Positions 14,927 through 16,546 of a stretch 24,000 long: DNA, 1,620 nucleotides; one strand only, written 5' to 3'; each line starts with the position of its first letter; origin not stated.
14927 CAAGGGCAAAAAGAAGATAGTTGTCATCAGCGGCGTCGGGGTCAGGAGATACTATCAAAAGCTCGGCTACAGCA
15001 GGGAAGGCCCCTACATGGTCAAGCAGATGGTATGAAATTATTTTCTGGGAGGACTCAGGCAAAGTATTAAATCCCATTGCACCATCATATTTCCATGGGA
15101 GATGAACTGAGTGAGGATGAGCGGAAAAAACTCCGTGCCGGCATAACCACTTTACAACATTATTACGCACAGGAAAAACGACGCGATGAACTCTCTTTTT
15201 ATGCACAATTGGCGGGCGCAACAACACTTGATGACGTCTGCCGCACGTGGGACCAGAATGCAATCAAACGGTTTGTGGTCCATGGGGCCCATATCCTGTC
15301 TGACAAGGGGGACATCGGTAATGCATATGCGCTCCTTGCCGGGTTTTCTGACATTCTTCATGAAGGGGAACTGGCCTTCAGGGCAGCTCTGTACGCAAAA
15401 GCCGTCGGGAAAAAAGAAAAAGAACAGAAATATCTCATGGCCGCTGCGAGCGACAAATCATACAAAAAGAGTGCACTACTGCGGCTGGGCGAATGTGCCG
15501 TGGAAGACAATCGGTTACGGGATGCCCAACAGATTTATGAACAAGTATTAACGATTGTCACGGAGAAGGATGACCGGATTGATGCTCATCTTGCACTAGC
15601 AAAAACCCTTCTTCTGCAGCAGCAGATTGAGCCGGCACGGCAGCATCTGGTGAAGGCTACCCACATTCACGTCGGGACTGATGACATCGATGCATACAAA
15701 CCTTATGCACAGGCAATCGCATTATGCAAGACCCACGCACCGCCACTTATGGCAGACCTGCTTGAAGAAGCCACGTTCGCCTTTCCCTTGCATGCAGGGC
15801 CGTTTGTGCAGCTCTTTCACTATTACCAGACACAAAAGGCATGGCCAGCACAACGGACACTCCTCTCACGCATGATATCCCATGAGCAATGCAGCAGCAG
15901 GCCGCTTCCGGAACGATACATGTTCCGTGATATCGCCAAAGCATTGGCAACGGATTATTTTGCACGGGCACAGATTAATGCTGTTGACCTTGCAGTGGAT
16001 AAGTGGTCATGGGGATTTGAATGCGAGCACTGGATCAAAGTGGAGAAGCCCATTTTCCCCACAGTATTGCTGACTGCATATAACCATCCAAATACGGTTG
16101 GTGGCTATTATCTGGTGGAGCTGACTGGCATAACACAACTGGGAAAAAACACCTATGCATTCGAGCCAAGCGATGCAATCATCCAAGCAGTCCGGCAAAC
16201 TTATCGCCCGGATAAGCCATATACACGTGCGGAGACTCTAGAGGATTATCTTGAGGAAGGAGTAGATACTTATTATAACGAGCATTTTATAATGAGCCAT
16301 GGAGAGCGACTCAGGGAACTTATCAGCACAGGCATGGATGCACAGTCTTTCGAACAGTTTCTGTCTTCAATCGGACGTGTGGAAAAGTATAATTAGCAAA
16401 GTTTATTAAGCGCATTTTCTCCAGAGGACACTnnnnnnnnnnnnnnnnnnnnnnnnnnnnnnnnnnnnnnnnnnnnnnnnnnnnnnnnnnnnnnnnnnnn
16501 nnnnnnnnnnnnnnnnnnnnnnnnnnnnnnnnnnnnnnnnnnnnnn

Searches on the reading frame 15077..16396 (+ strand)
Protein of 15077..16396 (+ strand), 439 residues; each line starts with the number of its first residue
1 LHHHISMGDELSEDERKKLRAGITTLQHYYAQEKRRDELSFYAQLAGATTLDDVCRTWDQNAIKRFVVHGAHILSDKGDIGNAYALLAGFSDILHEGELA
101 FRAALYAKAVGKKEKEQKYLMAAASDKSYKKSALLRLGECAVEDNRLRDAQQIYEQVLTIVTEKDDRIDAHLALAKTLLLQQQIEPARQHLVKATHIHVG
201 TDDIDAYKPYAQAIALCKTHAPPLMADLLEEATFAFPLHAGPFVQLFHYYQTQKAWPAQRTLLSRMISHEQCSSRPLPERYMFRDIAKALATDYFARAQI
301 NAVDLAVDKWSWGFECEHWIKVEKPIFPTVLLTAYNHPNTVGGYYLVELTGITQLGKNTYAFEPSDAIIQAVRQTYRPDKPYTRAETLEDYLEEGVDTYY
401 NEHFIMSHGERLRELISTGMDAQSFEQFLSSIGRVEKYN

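Call 13: search_protein_families(library=pfam, proteins=[window:15077-16396:+])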
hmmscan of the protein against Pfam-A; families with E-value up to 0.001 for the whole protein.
window:15077-16396:+ (439 aa): 4 families
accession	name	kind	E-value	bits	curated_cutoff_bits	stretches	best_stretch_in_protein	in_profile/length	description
PF13424.12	TPR_12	-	4.3e-05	24.1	30.1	1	133-194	5-71/77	Tetratricopeptide repeat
PF14559.12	TPR_19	-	0.00012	22.8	25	1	142-196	2-53/68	Tetratricopeptide repeat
PF17874.7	TPR_MalT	-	0.00041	20.2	45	1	130-198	79-152/336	MalT-like TPR region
PF13174.12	TPR_6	-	0.00086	20.2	26.3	0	133-158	2-27/33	Tetratricopeptide repeat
